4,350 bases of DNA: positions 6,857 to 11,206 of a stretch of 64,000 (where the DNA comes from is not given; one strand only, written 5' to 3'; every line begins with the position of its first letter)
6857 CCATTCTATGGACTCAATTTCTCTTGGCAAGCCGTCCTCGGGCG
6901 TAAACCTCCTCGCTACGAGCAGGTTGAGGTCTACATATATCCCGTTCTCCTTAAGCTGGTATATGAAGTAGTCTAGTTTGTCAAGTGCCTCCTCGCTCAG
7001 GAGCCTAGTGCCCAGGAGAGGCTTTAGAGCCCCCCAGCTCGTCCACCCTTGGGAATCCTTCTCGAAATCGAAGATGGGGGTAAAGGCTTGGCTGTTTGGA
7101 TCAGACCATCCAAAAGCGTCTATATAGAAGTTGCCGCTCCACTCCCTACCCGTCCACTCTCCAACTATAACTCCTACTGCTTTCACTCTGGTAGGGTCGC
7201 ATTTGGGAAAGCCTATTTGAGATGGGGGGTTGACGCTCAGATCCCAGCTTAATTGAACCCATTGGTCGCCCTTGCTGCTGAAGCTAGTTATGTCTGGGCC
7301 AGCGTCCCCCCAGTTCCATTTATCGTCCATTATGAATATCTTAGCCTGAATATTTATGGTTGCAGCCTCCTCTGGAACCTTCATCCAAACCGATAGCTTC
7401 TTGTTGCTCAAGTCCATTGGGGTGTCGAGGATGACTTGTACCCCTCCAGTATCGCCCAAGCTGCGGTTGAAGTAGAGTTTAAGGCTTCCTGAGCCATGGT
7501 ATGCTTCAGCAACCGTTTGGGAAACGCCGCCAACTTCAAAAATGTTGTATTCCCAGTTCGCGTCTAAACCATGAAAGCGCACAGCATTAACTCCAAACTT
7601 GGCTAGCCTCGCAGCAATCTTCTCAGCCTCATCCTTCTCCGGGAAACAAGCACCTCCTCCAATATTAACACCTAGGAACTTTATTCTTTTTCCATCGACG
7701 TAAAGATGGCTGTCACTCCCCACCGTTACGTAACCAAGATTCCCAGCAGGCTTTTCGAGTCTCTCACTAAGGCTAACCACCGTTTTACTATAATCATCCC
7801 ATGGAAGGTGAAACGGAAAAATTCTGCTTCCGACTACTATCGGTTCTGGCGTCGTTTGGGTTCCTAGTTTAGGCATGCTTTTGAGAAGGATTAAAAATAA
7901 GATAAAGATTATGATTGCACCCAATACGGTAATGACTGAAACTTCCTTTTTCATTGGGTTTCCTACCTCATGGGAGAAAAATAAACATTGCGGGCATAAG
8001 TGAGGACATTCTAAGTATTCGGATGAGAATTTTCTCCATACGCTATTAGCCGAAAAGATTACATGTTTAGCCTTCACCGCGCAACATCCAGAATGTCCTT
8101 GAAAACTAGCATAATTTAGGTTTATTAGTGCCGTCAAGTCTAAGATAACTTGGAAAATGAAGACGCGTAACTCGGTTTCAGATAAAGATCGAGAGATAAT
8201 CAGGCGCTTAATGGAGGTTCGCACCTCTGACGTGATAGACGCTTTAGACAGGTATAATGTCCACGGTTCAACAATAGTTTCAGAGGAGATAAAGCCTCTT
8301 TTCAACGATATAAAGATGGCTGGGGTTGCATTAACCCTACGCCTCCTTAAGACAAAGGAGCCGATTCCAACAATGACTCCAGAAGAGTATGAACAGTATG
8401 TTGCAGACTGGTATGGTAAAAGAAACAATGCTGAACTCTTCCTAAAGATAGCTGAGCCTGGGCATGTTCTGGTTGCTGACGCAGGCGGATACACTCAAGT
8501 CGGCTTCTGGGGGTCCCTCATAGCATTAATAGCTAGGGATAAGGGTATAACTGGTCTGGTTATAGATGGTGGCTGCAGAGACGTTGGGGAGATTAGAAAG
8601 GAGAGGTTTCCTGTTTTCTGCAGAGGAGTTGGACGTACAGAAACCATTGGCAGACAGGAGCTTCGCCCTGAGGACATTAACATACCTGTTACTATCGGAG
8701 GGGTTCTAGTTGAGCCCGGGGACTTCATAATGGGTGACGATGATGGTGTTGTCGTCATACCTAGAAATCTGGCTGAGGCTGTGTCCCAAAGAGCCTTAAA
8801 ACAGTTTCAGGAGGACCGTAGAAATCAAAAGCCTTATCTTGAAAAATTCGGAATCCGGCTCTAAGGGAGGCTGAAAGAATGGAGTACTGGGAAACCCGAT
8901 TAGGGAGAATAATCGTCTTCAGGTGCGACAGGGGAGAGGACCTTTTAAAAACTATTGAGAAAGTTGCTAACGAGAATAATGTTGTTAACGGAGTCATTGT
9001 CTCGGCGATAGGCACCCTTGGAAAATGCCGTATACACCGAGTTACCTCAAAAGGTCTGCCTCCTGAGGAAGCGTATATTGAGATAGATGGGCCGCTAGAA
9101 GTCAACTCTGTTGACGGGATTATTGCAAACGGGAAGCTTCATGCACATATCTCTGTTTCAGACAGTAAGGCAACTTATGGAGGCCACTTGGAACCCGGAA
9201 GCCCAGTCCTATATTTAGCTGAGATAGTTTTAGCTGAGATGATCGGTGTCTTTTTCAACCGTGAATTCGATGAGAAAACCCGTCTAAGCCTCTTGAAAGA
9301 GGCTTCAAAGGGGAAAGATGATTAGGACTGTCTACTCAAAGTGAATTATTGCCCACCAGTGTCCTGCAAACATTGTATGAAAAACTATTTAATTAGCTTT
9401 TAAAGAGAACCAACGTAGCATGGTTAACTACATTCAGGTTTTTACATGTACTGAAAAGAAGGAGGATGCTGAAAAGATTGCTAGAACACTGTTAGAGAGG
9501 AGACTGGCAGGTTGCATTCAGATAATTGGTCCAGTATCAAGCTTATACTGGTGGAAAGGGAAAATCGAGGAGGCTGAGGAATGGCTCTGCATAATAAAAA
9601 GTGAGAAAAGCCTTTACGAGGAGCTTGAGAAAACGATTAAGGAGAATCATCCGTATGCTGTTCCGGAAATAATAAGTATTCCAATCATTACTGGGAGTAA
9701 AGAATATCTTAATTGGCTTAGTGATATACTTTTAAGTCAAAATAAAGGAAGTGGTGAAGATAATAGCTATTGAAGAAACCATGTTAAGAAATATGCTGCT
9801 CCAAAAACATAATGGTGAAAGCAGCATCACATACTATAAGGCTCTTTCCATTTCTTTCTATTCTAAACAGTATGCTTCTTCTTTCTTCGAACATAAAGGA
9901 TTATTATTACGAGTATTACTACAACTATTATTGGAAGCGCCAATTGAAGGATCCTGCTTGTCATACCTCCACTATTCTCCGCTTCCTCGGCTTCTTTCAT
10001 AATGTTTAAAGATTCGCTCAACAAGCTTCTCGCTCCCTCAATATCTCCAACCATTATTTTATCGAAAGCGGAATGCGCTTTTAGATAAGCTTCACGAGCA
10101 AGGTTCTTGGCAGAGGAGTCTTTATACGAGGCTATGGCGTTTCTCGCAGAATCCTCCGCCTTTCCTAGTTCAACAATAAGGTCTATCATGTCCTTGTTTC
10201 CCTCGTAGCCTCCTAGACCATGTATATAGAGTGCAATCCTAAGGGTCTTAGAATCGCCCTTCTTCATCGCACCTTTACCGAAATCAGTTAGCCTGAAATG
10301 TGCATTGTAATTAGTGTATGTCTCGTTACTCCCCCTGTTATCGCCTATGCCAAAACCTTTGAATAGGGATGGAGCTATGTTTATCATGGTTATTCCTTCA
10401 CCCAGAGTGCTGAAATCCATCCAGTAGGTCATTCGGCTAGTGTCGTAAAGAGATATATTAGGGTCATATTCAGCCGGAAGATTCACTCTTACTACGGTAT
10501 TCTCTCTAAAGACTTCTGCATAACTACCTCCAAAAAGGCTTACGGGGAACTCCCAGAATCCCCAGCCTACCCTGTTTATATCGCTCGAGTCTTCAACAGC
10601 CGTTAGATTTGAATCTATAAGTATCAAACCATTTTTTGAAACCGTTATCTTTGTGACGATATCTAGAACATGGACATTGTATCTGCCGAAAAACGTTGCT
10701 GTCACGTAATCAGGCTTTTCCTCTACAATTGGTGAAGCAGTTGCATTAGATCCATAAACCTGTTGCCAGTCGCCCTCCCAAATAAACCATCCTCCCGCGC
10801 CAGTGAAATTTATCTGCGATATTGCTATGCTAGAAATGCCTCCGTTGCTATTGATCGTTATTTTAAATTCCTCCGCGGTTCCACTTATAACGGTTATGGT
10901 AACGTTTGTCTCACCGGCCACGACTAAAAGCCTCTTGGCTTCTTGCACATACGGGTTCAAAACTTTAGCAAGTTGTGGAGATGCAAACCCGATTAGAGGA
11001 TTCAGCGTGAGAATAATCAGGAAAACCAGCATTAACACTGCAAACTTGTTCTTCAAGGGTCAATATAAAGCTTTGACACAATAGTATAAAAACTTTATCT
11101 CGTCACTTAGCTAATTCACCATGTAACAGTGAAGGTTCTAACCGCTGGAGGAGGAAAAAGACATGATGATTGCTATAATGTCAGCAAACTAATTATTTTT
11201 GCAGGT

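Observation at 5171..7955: Membrane-anchored GH5-like enzyme with a beta-sandwich domain inserted inside the TIM barrel, apparently co-transcribed with a radical SAM enzyme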

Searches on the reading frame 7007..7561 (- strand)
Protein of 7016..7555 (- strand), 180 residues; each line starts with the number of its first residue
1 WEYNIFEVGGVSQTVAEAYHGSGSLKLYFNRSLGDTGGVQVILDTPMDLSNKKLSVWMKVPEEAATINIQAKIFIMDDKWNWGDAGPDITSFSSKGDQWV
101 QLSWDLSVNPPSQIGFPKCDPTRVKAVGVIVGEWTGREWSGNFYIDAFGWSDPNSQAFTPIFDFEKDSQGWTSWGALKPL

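Call 20: find_homologous_proteins(query=window:7010-7546:-, max_evalue=0.001)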
Query seq(179 aa): 17 candidates shared short words with the query, none scored E <= 0.001.

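Call 29: search_protein_representatives(protein=window:7016-7555:-)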
Query: 180 residues. Proteins with E-value up to 0.001 (for the whole library): 25; up to 1e-10: 6; up to 1e-30: 3. The best 25 are listed.
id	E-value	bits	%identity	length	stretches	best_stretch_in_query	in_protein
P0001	4.7e-119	411.4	100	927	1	1-180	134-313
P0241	7.9e-77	273.6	70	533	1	13-177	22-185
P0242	3.4e-38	147.5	58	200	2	11-150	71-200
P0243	3.7e-13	65.8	43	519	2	13-154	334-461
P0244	4.9e-11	58.8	27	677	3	45-152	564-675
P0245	5.7e-11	58.6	36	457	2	10-147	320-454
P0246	2.4e-09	53.3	43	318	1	10-151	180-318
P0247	7.5e-09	51.7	27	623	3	43-172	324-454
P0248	4.1e-08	49.3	42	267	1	11-150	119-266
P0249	5.5e-08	48.8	34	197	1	17-150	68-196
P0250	1.3e-07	47.6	27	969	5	43-172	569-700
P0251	6.3e-07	45.4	26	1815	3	11-171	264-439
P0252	3.1e-06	43.2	27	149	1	11-150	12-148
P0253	4.0e-06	42.8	30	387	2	36-174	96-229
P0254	7.8e-06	41.8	25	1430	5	47-155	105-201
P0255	6.8e-05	38.8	25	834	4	43-171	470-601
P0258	1.9e-04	37.3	31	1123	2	8-103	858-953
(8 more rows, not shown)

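Call 43: search_protein_families(library=pfam, proteins=[P0241, P0242, P0244, P0245, P0247, P0250, P0251, P0253, P0255, P0258], max_evalue=0.01)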
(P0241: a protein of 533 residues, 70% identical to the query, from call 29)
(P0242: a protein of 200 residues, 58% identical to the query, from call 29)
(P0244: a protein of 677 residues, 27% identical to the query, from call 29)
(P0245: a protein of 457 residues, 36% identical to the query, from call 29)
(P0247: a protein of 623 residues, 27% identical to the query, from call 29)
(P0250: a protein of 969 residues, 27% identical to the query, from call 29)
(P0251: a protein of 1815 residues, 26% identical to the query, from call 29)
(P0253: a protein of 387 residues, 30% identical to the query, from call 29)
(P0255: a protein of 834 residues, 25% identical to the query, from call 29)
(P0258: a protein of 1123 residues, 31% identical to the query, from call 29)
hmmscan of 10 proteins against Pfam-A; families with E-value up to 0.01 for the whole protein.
P0241 (533 aa): 2 families
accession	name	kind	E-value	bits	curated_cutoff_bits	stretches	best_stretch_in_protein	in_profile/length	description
PF01670.23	Glyco_hydro_12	-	3.4e-18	67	27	1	240-472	3-202/207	Glycosyl hydrolase family 12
PF21253.3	Mann_GBD_bact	-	0.0068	17.1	27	0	23-114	23-111/143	Mannanase, galactose-binding domain-like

P0242 (200 aa): 1 family
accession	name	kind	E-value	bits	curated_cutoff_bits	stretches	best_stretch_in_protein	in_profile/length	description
PF21253.3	Mann_GBD_bact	-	5.8e-15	56.2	27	1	52-196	1-142/143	Mannanase, galactose-binding domain-like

P0244 (677 aa): 0 families

P0245 (457 aa): 1 family
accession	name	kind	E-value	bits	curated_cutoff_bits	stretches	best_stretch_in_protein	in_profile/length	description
PF21253.3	Mann_GBD_bact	-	3.7e-17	63.3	27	2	299-453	1-142/143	Mannanase, galactose-binding domain-like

P0247 (623 aa): 1 family
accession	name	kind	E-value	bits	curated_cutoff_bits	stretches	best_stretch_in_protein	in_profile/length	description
PF21253.3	Mann_GBD_bact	-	1.9e-07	31.8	27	0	66-118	1-49/143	Mannanase, galactose-binding domain-like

P0250 (969 aa): 1 family
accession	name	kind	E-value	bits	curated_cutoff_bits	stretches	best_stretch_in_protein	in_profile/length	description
PF21253.3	Mann_GBD_bact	-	4.1e-07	30.7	27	0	320-370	1-46/143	Mannanase, galactose-binding domain-like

P0251 (1815 aa): 5 families
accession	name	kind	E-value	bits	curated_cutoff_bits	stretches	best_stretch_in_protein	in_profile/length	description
PF17963.7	Big_9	-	2.9e-08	34.9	23.6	1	1603-1688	1-89/89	Bacterial Ig domain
PF21253.3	Mann_GBD_bact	-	4.2e-07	30.7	27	0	617-717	1-98/143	Mannanase, galactose-binding domain-like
PF02449.21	Glyco_hydro_42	-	8.8e-05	22.4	21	1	1020-1190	10-157/376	Beta-galactosidase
PF17892.7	Cadherin_5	-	0.00075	19.7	26.5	1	1603-1690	2-98/98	Cadherin-like domain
PF17803.7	Cadherin_4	-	0.0031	18.4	25.1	1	1602-1649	10-62/71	Bacterial cadherin-like domain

P0253 (387 aa): 0 families

P0255 (834 aa): 1 family
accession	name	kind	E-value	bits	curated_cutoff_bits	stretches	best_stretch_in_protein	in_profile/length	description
PF21253.3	Mann_GBD_bact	-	4e-07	30.8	27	0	28-78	1-46/143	Mannanase, galactose-binding domain-like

P0258 (1123 aa): 2 families
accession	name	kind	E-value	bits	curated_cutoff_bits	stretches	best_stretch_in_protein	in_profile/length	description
PF20254.3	DMFA2_C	-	5e-110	368.9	27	1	169-543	2-372/374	N,N-dimethylformamidase beta subunit-like, C-terminal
PF21253.3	Mann_GBD_bact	-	4.4e-05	24.2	27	0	839-972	1-130/143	Mannanase, galactose-binding domain-like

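Call 48: search_protein_families(library=pfam, proteins=[window:7010-7546:-], max_evalue=1)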
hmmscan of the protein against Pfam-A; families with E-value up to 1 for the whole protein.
seq(179 aa): 1 family
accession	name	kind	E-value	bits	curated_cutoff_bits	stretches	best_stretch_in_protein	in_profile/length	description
PF21253.3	Mann_GBD_bact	-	8.8e-05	23.2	27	1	6-105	17-113/143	Mannanase, galactose-binding domain-like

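Call 58: predict_structure(alignment_id=A3)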
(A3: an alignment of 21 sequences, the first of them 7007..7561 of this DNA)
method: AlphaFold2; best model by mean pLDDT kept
length: 185 residues; sequences in the alignment: 21
mean_pLDDT: 87.1   pTM: 0.84
mean pLDDT of the five models: 87.1, 86.0, 84.5, 83.5, 82.7
residues with pLDDT >= 90: 120; 70-90: 46; 50-70: 4; < 50: 15
segments of 3 or more residues with pLDDT < 50: 1-11, 182-185
pLDDT, mean of each block of 10 residues (from residue 1): 35 83 93 86 96 97 95 96 93 96 95 88 97 85 94 87 91 82 45
secondary structure, 60 per line:
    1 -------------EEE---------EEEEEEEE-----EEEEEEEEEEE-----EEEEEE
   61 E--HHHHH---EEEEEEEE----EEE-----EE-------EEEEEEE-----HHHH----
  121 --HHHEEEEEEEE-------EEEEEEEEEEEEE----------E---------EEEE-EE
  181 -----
elements in order: E14-16 E26-33 E39-49 E55-61 H64-68 E72-79 E84-86 E101-107 H113-116 E126-133 E141-153 E174-177

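Call 60: fold_search(model_id=the predicted structure, library=pdb)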
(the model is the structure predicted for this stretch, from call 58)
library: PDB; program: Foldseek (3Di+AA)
matches with E <= 10: 1436; with E <= 0.001: 34
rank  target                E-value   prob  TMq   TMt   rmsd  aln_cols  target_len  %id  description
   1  2c26                  2.3e-07  1.00  0.52  0.40   4.0       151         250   21  Structural basis for the promiscuous specificity of the carbohydrate- binding modules from the beta-sandwich super famil (released 2005-10-18)
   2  1wky                  1.1e-06  1.00  0.57  0.25   2.9       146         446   16  Crystal structure of alkaline mannanase from Bacillus sp. strain JAMB-602: catalytic domain and its Carbohydrate Binding (released 2005-06-15)
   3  8qpg_TA               1.3e-06  1.00  0.55  0.26   4.3       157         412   19  Turret of Haloferax tailed virus 1 (released 2024-10-09)
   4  4yu5_A                3.9e-05  1.00  0.45  0.15   7.7       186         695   13  Crystal structure of selenomethionine variant of Bacillus anthracis immune inhibitor A2 peptidase zymogen (released 2015-10-28)
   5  4bq3_C                9.7e-05  1.00  0.58  0.17   9.0       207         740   12  Structural analysis of an exo-beta-agarase (released 2013-08-14)
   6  4yu5_B                9.7e-05  1.00  0.45  0.15   7.1       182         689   12  Crystal structure of selenomethionine variant of Bacillus anthracis immune inhibitor A2 peptidase zymogen (released 2015-10-28)
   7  1dyo_A                1.6e-04  1.00  0.52  0.59   4.3       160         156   17  Xylan-Binding Domain from CBM 22, formally x6b domain (released 2000-07-04)
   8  2zez_A                1.7e-04  1.00  0.39  0.49   7.0       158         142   15  Family 16 Carbohydrate Binding Module-2 (released 2008-03-25)
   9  1v0a                  2.0e-04  1.00  0.48  0.52   5.8       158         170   14  Family 11 Carbohydrate-Binding Module of cellulosomal cellulase Lic26A-Cel5E of Clostridium thermocellum (released 2005-01-12)
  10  6r31_A                2.0e-04  1.00  0.47  0.50   5.5       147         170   16  Family 11 Carbohydrate-Binding Module from Clostridium thermocellum in complex with beta-1,3-1,4-mixed-linked tetrasac (released 2020-02-05)
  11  1gny_A                2.0e-04  1.00  0.42  0.50   9.9       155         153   14  xylan-binding module CBM15 (released 2001-11-29)
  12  4yu6_A                2.0e-04  1.00  0.43  0.13   7.9       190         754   13  Crystal structure of Bacillus anthracis immune inhibitor A2 peptidase zymogen (released 2015-10-28)
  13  4yu6_B                2.2e-04  1.00  0.44  0.14   7.9       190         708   12  Crystal structure of Bacillus anthracis immune inhibitor A2 peptidase zymogen (released 2015-10-28)
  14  2c24_A                2.6e-04  1.00  0.52  0.55   4.4       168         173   14  FAMILY 30 CARBOHYDRATE-BINDING MODULE OF CELLULOSOMAL CELLULASE CEL9D- CEL44B OF CLOSTRIDIUM THERMOCELLUM (released 2005-11-22)
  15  2zez_C                2.6e-04  1.00  0.38  0.46   7.4       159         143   16  Family 16 Carbohydrate Binding Module-2 (released 2008-03-25)
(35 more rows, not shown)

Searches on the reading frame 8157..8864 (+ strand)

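Call 6: search_protein_families(library=pfam, proteins=[window:8157-8864:+], max_evalue=0.1)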
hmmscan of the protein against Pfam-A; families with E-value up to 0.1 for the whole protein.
window:8157-8864:+ (235 aa): 2 families
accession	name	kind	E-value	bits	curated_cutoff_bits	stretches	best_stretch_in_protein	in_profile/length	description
PF03737.21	RraA-like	-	1.2e-35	123.4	24.5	1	23-200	1-152/152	Aldolase/RraA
PF12704.14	MacB_PCD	-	0.069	13.9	27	0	149-209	132-173/207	MacB-like periplasmic core domain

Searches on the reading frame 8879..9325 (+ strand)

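Call 75: search_protein_families(library=pfam, proteins=[window:8879-9325:+], max_evalue=0.001)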
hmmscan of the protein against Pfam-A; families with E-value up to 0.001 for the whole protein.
window:8879-9325:+ (148 aa): 1 family
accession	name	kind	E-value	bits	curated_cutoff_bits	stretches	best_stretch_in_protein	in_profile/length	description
PF03479.20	PCC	-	9.8e-22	77.9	25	1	10-121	1-115/117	Plants and Prokaryotes Conserved (PCC) domain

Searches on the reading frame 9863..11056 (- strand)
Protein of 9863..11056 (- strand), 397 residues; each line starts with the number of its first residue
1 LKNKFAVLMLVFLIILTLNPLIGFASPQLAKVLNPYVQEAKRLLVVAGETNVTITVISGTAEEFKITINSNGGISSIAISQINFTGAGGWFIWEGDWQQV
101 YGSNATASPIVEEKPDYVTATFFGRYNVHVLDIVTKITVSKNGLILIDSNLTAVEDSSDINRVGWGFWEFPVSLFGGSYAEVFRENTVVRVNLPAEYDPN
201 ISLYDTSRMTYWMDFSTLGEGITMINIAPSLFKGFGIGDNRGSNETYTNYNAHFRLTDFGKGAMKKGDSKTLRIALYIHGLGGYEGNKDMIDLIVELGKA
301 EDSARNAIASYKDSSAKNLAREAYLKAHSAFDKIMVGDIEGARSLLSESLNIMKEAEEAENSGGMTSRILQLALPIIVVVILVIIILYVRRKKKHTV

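Call 6: search_protein_families(library=pfam, proteins=[window:9863-11056:-], max_evalue=0.1)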
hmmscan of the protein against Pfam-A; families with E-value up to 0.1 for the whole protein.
window:9863-11056:- (397 aa): 2 families
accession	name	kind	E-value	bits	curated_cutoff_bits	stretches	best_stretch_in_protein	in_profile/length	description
PF14610.12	Psg1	-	0.024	14.9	30.1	1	339-395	126-182/186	Ykl077w/Psg1 (Pma1 Stabilization in Golgi)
PF02255.21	PTS_IIA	-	0.089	13.3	27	0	323-359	13-49/94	PTS system, Lactose/Cellobiose specific IIA subunit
